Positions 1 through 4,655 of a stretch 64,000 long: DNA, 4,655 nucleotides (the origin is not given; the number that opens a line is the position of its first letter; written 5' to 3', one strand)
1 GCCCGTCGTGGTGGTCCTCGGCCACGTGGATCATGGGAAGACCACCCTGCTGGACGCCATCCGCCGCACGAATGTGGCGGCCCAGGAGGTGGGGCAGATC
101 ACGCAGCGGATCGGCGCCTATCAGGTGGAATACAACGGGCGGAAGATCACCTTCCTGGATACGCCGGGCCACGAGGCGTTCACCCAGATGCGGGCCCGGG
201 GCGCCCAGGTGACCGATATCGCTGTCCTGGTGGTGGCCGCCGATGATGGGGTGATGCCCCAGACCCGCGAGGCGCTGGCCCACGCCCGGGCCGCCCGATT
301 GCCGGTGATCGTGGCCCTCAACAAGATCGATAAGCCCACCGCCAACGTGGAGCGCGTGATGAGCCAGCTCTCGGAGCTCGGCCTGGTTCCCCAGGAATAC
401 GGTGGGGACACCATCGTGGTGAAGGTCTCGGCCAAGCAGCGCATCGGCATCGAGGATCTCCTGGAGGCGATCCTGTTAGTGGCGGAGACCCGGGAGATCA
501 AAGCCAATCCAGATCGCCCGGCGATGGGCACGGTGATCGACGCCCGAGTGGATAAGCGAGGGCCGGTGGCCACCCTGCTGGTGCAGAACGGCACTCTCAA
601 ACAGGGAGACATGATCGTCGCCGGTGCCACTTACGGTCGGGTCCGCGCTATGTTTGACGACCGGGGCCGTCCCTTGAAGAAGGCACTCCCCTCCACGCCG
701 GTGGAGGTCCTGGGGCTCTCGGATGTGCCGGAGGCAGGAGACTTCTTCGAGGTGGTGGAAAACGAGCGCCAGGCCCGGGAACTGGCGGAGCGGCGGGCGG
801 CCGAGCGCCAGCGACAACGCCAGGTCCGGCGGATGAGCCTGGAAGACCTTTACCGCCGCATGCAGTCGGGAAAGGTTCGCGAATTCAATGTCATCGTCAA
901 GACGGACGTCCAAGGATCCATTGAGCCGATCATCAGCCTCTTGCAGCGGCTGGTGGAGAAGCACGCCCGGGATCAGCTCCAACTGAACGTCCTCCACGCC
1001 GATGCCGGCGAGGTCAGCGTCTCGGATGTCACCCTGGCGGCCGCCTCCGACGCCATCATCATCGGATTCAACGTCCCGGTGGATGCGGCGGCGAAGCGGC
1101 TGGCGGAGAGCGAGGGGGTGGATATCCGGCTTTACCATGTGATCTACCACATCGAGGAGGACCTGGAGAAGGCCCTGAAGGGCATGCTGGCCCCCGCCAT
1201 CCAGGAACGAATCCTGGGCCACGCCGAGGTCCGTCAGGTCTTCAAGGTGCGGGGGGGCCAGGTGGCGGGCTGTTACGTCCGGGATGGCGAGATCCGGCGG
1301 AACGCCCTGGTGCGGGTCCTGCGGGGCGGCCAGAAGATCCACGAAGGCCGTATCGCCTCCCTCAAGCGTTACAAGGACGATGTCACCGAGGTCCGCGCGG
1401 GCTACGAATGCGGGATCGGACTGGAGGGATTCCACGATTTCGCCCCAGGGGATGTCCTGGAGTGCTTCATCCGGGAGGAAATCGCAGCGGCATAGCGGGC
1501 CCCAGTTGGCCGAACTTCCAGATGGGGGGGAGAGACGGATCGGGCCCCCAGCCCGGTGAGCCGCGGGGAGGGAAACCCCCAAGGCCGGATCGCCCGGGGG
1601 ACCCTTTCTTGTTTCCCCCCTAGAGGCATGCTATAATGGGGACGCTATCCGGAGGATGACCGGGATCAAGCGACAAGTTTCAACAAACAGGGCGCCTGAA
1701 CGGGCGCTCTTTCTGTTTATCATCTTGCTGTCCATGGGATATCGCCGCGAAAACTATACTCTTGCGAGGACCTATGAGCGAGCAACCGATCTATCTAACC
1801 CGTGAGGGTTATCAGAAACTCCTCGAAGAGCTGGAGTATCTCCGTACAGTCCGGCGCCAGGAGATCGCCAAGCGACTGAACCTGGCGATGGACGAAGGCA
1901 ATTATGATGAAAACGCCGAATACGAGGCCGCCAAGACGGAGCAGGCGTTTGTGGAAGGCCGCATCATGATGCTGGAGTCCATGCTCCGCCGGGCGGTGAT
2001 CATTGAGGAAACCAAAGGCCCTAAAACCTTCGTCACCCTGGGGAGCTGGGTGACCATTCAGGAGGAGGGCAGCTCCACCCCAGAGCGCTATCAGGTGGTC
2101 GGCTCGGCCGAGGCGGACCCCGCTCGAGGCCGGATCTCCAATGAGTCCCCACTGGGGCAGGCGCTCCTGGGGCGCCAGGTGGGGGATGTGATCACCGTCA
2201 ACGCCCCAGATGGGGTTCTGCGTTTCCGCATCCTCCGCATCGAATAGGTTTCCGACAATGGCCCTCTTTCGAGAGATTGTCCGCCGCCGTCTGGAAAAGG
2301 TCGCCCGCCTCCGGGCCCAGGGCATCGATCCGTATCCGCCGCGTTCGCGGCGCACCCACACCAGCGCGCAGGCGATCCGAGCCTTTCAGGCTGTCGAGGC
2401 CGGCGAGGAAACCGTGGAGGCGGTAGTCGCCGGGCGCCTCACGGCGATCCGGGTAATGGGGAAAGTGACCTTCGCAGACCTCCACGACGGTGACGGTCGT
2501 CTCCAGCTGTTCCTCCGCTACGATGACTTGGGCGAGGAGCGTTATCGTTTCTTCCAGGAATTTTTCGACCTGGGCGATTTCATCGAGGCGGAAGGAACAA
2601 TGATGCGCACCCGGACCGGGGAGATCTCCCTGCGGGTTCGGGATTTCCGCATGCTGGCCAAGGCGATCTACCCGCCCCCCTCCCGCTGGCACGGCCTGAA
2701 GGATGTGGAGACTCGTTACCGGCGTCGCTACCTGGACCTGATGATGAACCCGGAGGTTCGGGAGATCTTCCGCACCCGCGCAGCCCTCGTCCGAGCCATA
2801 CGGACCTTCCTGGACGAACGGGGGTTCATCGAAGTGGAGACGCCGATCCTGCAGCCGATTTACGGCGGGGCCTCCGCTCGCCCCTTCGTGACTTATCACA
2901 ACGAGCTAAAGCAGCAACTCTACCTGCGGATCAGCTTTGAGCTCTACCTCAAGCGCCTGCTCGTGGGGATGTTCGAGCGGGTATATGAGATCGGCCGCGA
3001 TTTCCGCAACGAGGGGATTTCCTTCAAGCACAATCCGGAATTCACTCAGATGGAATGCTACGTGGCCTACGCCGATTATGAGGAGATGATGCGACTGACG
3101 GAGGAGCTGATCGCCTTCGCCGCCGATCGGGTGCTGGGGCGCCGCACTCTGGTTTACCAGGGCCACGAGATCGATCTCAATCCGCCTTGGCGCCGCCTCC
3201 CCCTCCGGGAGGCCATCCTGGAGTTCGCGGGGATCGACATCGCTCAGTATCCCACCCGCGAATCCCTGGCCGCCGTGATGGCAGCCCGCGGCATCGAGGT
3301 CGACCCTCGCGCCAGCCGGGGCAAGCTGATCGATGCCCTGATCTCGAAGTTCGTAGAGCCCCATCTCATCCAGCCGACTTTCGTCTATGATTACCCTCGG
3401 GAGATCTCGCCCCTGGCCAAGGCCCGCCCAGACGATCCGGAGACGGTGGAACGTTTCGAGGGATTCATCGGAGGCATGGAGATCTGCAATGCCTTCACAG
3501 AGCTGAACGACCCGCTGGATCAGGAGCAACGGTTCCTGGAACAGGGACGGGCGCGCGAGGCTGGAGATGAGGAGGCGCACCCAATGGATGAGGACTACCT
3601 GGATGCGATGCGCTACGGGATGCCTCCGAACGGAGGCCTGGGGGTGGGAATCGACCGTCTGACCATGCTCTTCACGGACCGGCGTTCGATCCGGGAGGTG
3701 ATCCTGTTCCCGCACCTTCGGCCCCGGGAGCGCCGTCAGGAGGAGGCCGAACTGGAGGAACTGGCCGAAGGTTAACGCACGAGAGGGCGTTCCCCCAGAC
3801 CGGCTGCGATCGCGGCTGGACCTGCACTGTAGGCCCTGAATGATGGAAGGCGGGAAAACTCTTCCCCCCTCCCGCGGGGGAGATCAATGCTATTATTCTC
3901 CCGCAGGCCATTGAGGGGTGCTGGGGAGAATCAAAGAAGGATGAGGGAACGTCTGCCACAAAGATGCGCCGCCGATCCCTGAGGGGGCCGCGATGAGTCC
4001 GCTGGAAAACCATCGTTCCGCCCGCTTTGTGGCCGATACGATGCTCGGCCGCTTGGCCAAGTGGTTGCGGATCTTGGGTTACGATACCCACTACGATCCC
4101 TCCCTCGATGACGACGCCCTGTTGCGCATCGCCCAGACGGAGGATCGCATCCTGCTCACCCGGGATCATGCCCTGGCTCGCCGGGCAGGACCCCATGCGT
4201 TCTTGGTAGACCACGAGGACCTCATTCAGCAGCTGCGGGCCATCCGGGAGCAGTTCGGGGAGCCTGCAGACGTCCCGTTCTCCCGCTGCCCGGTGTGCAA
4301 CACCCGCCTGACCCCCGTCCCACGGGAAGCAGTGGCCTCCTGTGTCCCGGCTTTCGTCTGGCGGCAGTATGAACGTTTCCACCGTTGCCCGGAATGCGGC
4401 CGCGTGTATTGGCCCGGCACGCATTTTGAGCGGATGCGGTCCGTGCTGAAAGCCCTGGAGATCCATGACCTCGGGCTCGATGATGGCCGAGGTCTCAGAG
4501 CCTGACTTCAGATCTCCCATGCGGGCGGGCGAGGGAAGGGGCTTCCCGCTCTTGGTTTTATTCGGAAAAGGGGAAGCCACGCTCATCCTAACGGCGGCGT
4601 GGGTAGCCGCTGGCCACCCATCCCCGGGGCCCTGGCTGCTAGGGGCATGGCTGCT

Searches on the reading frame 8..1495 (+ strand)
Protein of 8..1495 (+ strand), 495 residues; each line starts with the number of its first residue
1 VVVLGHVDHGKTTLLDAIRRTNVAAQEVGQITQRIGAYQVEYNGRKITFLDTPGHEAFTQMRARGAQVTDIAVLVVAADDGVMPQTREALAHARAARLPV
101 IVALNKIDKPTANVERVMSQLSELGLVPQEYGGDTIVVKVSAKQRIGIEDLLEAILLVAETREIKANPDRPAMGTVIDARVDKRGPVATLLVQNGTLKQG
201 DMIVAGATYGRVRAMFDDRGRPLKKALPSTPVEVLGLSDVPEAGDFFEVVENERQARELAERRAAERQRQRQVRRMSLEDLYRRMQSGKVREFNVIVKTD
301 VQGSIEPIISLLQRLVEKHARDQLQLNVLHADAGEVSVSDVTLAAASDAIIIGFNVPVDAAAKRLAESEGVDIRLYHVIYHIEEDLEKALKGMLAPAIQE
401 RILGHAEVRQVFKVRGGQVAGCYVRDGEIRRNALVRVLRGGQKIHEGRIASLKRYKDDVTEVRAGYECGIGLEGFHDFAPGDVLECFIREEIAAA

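Call 16: search_protein_families(library=pfam, proteins=[window:8-1495:+], max_evalue=0.001)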
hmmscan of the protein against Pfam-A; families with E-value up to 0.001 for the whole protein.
window:8-1495:+ (495 aa): 10 families
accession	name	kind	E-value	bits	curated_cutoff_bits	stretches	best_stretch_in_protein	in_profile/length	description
PF00009.33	GTP_EFTU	-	3.2e-40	138.2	26.5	1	1-158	6-185/188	Elongation factor Tu GTP binding domain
PF11987.13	IF-2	-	2.4e-35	121.4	27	1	268-386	2-116/117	Translation-initiation factor 2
PF22042.2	EF-G_D2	-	2.5e-29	101.6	27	1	171-249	1-83/84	Elongation factor G domain 2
PF01926.29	MMR_HSR1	-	4.5e-12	46.5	21.9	1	2-106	3-113/113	50S ribosome-binding GTPase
PF03144.31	GTP_EFTU_D2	-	1.5e-11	45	30.3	1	417-484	1-72/73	Elongation factor Tu domain 2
PF00025.27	Arf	-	9.6e-07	28.9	22.3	1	2-155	18-170/174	ADP-ribosylation factor family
PF02421.24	FeoB_N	-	0.00015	21.8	27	1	2-155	4-156/156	Ferrous iron transport protein B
PF00071.28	Ras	-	0.00052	20.1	21.6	1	1-156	2-157/162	Ras family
PF10662.15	PduV-EutP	-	0.00063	20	21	0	2-154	5-140/143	Ethanolamine utilisation - propanediol utilisation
PF03193.22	RsgA_GTPase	-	0.00081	19.7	30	0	70-153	24-102/174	RsgA GTPase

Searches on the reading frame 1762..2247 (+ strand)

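Call 16: search_protein_families(library=pfam, proteins=[window:1762-2247:+], max_evalue=0.001)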
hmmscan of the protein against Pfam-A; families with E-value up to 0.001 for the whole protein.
window:1762-2247:+ (161 aa): 2 families
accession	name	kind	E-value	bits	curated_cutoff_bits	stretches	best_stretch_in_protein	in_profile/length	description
PF03449.20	GreA_GreB_N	-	4.5e-26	91.3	24.5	1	10-80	1-71/71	Transcription elongation factor, N-terminal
PF01272.25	GreA_GreB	-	6.6e-26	90.5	26.9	1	87-161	2-76/77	Transcription elongation factor, GreA/GreB, C-term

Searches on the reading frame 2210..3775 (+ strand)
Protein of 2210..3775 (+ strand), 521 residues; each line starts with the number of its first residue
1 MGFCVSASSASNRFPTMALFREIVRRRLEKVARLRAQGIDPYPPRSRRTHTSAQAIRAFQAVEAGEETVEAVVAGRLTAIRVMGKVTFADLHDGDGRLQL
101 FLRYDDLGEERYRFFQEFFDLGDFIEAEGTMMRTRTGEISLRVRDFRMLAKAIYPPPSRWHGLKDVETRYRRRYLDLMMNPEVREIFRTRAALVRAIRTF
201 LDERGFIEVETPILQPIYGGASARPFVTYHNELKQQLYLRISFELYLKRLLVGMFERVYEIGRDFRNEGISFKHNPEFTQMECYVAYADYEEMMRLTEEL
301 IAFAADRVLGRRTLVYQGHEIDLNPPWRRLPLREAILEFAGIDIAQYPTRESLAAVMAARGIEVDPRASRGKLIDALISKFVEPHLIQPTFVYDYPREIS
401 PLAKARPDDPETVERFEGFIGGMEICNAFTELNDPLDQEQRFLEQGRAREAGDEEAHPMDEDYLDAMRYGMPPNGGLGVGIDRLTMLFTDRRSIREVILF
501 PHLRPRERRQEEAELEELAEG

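Call 16: search_protein_families(library=pfam, proteins=[window:2210-3775:+], max_evalue=0.001)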
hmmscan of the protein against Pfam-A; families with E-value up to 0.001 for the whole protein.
window:2210-3775:+ (521 aa): 3 families
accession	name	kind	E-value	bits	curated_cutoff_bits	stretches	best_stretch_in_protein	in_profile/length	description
PF00152.25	tRNA-synt_2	-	2.5e-93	313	25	1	166-503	2-307/308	tRNA synthetases class II (D, K and N)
PF01336.31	tRNA_anti-codon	-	9.8e-13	48.3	27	1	72-148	2-74/75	OB-fold nucleic acid binding domain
PF01409.25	tRNA-synt_2d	-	9.3e-05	22.5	19.8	0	257-290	104-137/246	tRNA synthetases class II core domain (F)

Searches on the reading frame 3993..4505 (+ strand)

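Call 16: search_protein_families(library=pfam, proteins=[window:3993-4505:+], max_evalue=0.001)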
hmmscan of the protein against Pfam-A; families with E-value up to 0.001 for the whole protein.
window:3993-4505:+ (170 aa): 1 family
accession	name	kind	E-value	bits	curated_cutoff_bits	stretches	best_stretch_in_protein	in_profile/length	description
PF01927.22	Mut7-C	-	3.6e-46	157.3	23.3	1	11-151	2-145/146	Mut7-C RNAse domain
